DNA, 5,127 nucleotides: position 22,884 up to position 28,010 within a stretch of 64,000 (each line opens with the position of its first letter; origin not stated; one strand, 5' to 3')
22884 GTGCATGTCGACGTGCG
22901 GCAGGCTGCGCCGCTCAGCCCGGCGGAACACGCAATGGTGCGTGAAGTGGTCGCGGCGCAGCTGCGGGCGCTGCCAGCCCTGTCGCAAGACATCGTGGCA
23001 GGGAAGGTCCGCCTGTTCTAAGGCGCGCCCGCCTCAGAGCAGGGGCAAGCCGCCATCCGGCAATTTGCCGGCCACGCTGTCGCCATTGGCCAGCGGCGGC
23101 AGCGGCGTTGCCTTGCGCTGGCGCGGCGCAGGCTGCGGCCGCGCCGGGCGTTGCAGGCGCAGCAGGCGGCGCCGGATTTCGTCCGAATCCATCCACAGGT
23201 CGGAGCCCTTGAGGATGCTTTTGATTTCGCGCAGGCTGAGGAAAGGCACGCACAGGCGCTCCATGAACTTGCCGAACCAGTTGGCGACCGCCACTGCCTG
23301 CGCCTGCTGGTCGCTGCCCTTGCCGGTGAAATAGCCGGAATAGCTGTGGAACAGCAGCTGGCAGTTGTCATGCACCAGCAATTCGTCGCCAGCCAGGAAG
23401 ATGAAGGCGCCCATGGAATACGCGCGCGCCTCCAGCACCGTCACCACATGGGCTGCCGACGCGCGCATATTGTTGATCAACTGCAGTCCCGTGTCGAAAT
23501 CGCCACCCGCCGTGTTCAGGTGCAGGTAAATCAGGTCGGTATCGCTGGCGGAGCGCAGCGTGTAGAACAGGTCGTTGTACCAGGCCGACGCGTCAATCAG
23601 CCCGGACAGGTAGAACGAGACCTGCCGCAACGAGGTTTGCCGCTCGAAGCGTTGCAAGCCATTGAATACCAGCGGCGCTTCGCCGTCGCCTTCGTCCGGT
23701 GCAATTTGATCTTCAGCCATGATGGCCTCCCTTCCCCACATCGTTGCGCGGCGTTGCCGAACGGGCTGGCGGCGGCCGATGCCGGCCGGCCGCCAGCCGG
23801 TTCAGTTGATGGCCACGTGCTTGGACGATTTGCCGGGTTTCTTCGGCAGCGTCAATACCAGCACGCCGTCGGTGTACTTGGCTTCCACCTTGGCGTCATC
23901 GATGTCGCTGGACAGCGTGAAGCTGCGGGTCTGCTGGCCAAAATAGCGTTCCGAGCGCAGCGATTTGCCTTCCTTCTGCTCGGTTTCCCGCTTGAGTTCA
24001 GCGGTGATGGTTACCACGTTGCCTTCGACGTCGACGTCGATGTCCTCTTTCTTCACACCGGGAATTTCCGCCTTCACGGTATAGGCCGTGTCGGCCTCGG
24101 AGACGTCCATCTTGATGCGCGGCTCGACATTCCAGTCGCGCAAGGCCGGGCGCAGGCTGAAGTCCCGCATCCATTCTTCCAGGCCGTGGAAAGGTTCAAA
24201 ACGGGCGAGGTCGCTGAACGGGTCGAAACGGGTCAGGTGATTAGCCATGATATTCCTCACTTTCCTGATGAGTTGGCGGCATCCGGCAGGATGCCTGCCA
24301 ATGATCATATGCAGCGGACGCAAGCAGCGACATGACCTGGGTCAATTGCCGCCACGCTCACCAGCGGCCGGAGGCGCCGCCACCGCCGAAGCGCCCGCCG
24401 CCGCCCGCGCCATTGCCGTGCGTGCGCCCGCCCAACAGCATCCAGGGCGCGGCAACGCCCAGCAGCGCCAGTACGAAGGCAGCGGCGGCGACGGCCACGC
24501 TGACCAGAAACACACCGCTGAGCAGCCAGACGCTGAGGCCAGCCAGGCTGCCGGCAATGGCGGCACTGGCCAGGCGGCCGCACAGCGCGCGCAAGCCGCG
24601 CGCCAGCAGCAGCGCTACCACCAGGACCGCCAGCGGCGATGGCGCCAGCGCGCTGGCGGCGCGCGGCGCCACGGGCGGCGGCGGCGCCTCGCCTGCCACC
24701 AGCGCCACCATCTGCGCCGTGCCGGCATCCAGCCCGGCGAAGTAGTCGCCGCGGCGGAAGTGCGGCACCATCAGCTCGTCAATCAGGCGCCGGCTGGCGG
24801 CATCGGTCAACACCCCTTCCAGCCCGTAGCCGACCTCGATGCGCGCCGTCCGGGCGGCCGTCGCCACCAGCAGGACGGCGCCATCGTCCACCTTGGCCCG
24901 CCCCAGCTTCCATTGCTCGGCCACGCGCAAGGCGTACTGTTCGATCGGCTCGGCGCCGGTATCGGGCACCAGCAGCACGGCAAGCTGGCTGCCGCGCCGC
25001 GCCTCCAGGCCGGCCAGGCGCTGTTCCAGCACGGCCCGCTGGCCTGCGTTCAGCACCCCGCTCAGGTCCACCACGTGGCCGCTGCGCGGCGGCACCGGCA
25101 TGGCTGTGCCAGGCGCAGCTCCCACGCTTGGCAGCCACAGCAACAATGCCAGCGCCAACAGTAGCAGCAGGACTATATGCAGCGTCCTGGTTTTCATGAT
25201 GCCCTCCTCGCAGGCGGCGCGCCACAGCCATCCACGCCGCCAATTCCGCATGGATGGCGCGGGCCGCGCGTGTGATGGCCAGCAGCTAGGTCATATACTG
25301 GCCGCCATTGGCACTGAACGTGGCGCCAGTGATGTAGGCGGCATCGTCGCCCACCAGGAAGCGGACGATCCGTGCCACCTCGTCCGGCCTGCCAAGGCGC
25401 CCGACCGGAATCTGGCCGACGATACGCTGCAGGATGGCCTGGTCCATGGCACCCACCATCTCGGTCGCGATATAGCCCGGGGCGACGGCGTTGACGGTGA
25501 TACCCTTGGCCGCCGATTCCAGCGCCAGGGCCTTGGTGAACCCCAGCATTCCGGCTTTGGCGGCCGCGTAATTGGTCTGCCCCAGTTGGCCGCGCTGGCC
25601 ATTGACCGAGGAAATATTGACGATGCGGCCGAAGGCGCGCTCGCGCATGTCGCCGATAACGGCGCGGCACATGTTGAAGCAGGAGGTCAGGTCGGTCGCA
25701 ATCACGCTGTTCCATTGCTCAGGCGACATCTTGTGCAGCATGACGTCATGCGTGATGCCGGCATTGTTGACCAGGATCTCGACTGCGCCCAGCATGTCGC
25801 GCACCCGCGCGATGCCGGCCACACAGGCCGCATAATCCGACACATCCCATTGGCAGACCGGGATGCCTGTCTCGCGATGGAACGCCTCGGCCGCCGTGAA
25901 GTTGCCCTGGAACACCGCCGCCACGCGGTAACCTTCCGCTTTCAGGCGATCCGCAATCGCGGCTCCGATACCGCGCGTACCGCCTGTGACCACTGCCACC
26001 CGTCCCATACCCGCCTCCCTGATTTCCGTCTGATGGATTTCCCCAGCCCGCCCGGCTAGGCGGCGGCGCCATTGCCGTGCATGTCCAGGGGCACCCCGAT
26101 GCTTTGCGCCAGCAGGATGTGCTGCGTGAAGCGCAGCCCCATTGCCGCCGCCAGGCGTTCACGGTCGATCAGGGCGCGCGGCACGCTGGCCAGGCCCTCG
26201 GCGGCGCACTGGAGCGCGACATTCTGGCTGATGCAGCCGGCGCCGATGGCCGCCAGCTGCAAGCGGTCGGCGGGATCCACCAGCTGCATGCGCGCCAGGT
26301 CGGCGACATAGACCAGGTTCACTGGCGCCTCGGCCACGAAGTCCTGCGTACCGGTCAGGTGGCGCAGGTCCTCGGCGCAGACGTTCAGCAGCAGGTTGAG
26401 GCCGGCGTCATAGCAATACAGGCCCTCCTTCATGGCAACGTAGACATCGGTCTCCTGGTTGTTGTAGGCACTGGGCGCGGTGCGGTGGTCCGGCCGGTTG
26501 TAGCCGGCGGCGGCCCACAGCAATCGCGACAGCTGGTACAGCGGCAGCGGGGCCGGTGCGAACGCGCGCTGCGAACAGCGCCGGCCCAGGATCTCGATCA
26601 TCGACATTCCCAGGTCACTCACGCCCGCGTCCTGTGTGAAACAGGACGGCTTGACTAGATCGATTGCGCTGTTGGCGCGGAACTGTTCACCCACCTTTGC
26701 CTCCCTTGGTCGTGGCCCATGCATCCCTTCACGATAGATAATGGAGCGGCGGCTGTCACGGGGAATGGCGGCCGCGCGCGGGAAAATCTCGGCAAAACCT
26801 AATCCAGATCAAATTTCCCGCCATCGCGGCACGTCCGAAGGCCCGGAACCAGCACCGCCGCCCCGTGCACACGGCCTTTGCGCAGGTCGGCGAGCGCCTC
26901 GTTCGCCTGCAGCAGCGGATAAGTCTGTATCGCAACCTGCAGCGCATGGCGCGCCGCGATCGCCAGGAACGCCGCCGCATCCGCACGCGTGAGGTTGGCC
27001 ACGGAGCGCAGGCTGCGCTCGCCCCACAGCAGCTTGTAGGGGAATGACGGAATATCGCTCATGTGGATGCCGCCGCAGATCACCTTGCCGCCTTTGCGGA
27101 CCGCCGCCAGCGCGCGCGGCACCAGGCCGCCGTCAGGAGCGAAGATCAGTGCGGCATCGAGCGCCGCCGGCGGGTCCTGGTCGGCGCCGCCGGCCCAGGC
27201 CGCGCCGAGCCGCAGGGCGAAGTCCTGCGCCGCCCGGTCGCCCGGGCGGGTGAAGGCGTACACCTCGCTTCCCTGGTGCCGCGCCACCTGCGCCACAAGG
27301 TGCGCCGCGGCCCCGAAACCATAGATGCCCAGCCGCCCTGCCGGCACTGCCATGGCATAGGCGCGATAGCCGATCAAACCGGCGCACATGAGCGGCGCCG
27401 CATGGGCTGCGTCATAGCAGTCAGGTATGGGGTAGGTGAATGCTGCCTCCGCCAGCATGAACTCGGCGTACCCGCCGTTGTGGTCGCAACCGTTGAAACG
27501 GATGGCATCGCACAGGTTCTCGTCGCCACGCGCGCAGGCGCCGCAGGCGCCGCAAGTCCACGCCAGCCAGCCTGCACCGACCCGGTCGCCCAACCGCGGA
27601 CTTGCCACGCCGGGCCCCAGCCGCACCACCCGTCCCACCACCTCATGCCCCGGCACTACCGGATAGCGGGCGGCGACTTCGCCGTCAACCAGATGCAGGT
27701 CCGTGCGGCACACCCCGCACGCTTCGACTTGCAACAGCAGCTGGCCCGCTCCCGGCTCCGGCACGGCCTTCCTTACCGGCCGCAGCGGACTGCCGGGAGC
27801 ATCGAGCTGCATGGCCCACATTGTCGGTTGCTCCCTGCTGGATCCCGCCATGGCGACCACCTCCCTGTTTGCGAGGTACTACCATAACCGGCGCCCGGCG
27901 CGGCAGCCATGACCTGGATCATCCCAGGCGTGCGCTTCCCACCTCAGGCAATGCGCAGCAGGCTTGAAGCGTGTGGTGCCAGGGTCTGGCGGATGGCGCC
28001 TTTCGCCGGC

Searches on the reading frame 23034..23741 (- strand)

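Call 13: search_protein_families(library=pfam, proteins=[window:23034-23741:-])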
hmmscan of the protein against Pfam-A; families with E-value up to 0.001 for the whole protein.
window:23034-23741:- (235 aa): 2 families
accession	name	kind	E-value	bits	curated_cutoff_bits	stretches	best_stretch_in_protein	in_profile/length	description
PF00574.28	CLP_protease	-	3.4e-12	47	20.2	1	56-152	35-132/182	Clp protease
PF25145.1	NfeD1b_N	-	3.6e-08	33.6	40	1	66-129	29-92/189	NfeD1b, N-terminal domain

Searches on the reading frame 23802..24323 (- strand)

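Call 13: search_protein_families(library=pfam, proteins=[window:23802-24323:-])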
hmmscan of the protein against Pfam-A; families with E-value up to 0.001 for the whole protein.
window:23802-24323:- (173 aa): 2 families
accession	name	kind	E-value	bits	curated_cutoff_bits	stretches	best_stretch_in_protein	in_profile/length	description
PF00011.27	HSP20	-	8.8e-23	80.8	20.8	1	74-172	2-101/102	Hsp20/alpha crystallin family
PF17886.7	ArsA_HSP20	-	5.5e-06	26.3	22.5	1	78-157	1-61/63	HSP20-like domain found in ArsA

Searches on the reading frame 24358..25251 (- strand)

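Call 13: search_protein_families(library=pfam, proteins=[window:24358-25251:-])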
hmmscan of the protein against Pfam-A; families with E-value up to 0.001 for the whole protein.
window:24358-25251:- (297 aa): 1 family
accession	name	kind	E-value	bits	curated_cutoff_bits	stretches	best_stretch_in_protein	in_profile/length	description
PF04536.20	TPM_phosphatase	-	1.9e-37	128.5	22.1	1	60-183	1-124/125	TPM domain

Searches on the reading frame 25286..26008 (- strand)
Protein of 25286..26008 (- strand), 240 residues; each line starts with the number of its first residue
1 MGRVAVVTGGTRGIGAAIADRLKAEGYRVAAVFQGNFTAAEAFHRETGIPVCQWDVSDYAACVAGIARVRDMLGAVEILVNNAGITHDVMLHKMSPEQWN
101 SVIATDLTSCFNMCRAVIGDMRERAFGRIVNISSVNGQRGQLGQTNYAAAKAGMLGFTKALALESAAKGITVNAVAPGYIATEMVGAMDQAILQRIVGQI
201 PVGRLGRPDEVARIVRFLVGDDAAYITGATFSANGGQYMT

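Call 13: search_protein_families(library=pfam, proteins=[window:25286-26008:-])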
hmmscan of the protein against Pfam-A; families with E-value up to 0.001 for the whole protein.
window:25286-26008:- (240 aa): 4 families
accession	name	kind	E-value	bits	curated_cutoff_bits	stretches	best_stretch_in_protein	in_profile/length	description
PF13561.12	adh_short_C2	-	1.3e-56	192.3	27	1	12-236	6-234/236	Enoyl-(Acyl carrier protein) reductase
PF00106.31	adh_short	-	4.2e-55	186.7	26.6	1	3-189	1-191/195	short chain dehydrogenase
PF08659.16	KR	-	1.5e-15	58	22.6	1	6-177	4-175/180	KR domain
PF01370.27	Epimerase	-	0.00013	21.9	20.9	1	6-69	2-63/240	NAD dependent epimerase/dehydratase family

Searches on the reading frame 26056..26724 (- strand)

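Call 9: search_protein_families(library=pfam, proteins=[window:26056-26724:-])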
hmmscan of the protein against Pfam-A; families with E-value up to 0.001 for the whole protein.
window:26056-26724:- (222 aa): 1 family
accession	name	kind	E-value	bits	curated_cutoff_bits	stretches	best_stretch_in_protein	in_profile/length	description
PF00881.29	Nitroreductase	-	8.6e-22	78.5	23.5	1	48-210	3-166/167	Nitroreductase family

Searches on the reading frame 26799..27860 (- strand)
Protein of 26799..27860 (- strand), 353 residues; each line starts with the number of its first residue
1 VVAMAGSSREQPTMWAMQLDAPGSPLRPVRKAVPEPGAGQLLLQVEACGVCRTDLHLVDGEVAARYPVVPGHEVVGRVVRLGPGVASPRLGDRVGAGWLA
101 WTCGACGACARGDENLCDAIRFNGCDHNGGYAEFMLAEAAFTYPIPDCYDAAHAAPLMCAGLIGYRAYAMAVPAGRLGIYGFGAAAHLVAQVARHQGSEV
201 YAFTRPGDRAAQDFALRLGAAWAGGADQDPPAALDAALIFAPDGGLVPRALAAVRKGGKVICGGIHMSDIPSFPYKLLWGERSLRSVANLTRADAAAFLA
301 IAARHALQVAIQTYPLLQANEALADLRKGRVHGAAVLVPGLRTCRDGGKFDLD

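Call 9: search_protein_families(library=pfam, proteins=[window:26799-27860:-])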
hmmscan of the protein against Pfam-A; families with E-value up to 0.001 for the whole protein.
window:26799-27860:- (353 aa): 3 families
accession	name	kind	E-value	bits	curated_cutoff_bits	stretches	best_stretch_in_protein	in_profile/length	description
PF08240.17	ADH_N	-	3.4e-28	98.4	23.5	1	37-147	1-104/104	Alcohol dehydrogenase GroES-like domain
PF13602.12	ADH_zinc_N_2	-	1e-05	26.9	27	1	227-337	17-134/134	Zinc-binding dehydrogenase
PF00107.32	ADH_zinc_N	-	0.0005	20.5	31.8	0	187-300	4-125/129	Zinc-binding dehydrogenase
